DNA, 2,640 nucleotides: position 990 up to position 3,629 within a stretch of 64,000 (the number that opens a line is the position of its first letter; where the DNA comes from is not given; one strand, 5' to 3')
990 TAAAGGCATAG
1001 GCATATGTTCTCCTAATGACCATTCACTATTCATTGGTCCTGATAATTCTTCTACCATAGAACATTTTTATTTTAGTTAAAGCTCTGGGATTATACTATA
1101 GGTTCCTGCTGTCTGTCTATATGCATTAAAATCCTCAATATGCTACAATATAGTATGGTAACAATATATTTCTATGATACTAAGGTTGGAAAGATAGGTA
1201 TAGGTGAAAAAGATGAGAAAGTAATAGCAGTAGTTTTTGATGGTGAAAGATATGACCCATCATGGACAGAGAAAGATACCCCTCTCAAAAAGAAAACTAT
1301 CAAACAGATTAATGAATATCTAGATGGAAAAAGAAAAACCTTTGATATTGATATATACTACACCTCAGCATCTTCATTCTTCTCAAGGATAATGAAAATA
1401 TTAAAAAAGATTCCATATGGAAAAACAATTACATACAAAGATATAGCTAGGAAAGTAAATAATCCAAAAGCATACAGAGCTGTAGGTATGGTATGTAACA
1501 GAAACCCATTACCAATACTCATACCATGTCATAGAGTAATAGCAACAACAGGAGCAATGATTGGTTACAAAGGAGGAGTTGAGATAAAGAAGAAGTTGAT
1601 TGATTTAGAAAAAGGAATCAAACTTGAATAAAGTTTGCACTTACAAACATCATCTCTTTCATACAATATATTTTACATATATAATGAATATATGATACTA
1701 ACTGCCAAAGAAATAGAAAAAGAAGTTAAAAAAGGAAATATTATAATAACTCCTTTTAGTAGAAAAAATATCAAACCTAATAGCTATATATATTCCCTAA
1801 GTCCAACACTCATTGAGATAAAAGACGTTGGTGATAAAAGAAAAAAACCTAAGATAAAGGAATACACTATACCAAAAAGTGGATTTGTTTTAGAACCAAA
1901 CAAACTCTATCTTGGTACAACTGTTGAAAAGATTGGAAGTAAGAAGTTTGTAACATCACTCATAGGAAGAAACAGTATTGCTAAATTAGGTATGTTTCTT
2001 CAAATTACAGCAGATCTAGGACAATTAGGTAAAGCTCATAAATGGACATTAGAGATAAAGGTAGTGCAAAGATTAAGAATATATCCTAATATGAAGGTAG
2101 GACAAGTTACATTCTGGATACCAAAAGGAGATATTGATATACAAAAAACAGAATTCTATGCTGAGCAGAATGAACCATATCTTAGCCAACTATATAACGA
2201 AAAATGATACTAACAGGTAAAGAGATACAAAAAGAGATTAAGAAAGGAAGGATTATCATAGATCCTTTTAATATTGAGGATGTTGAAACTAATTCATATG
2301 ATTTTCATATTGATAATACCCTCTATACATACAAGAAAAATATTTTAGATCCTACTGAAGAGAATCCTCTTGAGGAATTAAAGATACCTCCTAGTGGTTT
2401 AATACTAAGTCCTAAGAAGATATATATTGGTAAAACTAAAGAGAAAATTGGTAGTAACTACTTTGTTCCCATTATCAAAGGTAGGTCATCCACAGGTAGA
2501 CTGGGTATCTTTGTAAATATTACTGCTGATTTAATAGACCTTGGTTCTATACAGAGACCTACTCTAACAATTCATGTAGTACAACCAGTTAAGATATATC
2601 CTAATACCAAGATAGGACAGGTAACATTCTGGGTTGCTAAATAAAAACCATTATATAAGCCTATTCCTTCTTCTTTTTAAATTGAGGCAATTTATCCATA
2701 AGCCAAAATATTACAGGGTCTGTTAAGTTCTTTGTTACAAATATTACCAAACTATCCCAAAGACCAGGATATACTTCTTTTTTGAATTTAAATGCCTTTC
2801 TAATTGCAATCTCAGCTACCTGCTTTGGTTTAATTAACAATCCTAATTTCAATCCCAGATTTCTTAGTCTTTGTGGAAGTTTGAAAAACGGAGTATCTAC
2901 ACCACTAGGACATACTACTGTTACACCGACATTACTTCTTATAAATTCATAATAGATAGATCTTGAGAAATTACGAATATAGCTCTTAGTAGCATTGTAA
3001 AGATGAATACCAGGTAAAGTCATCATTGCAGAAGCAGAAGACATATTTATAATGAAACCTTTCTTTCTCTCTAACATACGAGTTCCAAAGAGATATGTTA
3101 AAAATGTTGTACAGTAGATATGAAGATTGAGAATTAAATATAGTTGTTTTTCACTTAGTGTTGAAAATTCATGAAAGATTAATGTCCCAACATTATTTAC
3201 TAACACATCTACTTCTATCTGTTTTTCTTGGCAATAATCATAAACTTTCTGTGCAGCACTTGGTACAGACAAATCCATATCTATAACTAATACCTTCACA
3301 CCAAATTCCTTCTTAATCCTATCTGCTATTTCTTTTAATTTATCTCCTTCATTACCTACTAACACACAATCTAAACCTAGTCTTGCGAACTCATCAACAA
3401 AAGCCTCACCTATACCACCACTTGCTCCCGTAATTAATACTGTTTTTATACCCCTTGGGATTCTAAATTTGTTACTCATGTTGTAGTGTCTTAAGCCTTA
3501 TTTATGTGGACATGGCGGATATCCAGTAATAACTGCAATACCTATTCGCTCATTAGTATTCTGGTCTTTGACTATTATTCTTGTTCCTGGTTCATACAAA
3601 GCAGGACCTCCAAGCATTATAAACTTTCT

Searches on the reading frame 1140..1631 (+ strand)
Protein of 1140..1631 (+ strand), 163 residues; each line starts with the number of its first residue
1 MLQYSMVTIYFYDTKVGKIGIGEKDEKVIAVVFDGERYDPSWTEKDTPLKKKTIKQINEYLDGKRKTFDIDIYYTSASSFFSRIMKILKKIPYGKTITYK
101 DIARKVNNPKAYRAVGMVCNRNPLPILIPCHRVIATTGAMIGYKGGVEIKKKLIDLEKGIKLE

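Call 56: search_protein_families(library=pfam, proteins=[window:1140-1631:+], max_evalue=0.001)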
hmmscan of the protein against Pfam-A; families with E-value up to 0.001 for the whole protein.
window:1140-1631:+ (163 aa): 2 families
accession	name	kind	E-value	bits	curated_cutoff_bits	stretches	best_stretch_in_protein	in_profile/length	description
PF01035.26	DNA_binding_1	-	1.1e-31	108.9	27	1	80-158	2-80/81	6-O-methylguanine DNA methyltransferase, DNA binding domain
PF02870.21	Methyltransf_1N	-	7.1e-06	26.9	21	1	11-71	5-68/71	6-O-methylguanine DNA methyltransferase, ribonuclease-like domain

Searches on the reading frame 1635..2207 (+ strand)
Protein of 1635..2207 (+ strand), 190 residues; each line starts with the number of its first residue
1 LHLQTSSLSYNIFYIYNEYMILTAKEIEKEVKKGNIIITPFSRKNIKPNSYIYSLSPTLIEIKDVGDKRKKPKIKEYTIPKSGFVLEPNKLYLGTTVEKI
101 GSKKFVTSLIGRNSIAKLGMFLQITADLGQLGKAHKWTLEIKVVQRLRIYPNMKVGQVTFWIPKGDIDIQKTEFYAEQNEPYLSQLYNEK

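Call 56: search_protein_families(library=pfam, proteins=[window:1635-2207:+], max_evalue=0.001)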
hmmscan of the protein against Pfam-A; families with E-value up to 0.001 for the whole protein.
window:1635-2207:+ (190 aa): 1 family
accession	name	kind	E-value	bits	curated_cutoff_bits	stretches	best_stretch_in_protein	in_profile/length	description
PF22769.1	DCD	-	1.1e-27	97.5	27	1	21-161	1-151/153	dCTP deaminase-like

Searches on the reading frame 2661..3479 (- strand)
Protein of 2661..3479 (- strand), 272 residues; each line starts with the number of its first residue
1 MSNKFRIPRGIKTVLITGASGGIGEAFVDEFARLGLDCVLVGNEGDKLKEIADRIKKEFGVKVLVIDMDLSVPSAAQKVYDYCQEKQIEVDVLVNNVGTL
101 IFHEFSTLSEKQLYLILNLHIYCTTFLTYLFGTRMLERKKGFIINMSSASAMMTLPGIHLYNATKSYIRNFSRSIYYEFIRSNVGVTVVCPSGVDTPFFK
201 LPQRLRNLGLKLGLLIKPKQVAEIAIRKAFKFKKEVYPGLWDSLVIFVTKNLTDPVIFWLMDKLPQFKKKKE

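Call 56: search_protein_families(library=pfam, proteins=[window:2661-3479:-], max_evalue=0.001)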
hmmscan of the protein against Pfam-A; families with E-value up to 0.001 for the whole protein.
window:2661-3479:- (272 aa): 3 families
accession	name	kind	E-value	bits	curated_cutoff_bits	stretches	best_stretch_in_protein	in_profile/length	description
PF00106.31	adh_short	-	3.5e-40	138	26.6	1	12-199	1-187/195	short chain dehydrogenase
PF13561.12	adh_short_C2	-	2.3e-24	86.7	27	1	18-199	1-181/236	Enoyl-(Acyl carrier protein) reductase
PF08659.16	KR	-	2.8e-10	40.9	22.6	1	13-173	2-161/180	KR domain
